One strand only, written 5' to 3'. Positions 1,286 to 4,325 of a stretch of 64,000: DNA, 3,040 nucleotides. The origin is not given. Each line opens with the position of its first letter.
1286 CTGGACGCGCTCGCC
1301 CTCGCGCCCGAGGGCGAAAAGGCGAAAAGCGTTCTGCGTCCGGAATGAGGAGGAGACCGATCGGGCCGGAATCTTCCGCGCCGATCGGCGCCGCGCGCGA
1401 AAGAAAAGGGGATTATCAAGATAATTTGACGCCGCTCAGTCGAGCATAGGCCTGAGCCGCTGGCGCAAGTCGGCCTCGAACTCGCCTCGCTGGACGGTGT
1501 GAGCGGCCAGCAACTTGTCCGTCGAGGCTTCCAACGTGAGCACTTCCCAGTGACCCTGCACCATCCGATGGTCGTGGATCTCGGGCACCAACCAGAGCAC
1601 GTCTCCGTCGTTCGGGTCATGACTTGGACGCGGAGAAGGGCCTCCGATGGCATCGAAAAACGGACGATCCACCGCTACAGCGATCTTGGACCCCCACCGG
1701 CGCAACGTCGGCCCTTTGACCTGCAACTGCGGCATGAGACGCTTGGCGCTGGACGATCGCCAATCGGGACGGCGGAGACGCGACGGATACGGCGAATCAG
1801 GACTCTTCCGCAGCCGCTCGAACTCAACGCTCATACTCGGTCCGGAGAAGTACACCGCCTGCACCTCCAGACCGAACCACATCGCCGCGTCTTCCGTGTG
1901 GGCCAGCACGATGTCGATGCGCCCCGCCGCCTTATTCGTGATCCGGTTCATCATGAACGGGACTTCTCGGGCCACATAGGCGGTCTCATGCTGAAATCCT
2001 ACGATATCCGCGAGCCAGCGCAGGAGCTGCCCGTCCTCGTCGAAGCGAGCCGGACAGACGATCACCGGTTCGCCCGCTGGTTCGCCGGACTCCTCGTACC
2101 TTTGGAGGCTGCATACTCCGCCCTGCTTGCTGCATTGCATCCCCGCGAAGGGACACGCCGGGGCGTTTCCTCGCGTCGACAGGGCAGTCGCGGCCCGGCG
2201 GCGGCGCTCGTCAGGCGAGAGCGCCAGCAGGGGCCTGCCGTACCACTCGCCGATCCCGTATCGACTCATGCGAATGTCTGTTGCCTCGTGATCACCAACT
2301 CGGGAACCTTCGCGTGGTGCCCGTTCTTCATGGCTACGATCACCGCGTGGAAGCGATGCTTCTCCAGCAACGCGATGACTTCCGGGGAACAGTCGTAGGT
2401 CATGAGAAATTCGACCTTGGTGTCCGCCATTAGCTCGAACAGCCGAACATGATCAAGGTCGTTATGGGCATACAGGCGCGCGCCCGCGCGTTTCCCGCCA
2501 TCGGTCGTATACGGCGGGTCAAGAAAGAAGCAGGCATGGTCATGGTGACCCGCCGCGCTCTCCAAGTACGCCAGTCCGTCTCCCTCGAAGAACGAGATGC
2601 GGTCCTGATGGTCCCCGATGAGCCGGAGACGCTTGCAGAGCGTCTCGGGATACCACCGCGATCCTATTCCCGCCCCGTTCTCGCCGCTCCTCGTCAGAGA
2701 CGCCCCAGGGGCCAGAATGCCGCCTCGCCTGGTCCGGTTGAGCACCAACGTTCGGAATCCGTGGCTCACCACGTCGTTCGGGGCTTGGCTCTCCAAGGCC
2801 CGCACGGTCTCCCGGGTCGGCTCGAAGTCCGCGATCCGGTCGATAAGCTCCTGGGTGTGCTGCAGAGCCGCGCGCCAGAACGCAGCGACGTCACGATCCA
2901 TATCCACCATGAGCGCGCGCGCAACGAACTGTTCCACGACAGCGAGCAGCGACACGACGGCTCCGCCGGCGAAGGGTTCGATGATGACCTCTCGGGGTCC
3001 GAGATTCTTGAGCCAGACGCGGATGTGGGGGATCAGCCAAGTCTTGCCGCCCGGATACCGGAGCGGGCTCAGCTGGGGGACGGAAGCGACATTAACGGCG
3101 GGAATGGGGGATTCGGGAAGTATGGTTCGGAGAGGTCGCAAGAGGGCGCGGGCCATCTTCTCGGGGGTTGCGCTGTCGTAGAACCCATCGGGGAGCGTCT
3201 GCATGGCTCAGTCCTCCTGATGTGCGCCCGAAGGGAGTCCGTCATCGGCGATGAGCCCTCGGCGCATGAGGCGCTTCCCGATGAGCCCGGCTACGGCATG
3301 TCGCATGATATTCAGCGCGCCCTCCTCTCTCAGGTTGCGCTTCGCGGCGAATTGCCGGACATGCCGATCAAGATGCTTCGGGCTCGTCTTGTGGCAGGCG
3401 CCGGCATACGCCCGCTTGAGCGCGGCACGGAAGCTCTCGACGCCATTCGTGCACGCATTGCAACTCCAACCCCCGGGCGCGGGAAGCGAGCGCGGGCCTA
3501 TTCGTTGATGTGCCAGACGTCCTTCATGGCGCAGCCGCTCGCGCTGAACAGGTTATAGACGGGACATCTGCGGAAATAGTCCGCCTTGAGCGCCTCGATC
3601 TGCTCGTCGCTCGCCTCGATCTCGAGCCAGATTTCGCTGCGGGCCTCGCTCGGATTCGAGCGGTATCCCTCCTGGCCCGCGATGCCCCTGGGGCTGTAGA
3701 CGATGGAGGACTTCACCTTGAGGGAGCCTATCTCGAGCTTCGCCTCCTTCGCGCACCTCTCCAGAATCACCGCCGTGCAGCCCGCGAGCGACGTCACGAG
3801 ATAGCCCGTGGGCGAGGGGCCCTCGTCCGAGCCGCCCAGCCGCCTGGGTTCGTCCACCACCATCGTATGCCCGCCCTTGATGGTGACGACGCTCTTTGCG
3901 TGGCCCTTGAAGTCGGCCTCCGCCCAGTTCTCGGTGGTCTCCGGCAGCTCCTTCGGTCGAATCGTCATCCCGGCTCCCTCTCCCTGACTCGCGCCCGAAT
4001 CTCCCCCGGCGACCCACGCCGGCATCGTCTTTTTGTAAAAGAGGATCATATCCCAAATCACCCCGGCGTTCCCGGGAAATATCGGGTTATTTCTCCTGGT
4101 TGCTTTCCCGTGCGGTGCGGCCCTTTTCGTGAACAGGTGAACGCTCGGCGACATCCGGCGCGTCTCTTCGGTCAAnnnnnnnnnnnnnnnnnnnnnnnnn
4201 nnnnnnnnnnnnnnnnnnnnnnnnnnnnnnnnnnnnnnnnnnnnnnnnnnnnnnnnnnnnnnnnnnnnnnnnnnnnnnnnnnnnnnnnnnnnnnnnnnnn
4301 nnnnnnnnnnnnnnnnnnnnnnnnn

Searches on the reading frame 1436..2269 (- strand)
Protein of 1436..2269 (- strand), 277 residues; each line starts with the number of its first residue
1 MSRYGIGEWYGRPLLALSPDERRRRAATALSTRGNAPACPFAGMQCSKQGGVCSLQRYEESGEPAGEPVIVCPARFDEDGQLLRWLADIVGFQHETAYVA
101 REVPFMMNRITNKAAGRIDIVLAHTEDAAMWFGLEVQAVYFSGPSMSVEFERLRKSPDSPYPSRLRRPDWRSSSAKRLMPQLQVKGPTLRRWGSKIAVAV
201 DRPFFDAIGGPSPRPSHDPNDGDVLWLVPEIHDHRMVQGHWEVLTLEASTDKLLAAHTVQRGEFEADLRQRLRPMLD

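Call 80: search_protein_families(library=pfam, proteins=[window:1436-2269:-], max_evalue=0.00001)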
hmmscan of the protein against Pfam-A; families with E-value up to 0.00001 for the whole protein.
window:1436-2269:- (277 aa): 1 family
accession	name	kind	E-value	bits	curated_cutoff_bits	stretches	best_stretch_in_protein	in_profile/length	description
PF12183.14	NotI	-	2.5e-40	138.8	22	1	38-235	16-231/238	Restriction endonuclease NotI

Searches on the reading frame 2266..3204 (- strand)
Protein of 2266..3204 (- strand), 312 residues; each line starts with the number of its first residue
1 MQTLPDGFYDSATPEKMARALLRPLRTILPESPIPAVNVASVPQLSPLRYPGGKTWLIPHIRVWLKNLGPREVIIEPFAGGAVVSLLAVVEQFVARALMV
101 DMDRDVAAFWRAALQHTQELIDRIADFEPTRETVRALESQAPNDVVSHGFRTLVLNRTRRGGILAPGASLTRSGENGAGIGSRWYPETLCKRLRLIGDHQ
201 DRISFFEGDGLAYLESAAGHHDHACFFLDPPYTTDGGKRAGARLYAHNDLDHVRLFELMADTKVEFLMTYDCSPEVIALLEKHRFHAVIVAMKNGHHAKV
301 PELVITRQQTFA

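Call 80: search_protein_families(library=pfam, proteins=[window:2266-3204:-], max_evalue=0.00001)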
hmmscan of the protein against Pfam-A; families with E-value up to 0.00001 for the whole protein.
window:2266-3204:- (312 aa): 1 family
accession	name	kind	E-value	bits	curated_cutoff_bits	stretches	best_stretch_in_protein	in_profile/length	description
PF02086.21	MethyltransfD12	-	9.7e-12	45.6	22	1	50-126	1-75/253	D12 class N6 adenine-specific DNA methyltransferase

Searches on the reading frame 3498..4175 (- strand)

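Call 80: search_protein_families(library=pfam, proteins=[window:3498-4175:-], max_evalue=0.00001)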
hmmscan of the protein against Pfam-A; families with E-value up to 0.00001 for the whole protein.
window:3498-4175:- (225 aa): 1 family
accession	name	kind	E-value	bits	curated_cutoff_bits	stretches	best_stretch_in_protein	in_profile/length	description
PF02566.24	OsmC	-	1.3e-11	45.2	27.5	1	115-212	1-92/100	OsmC-like protein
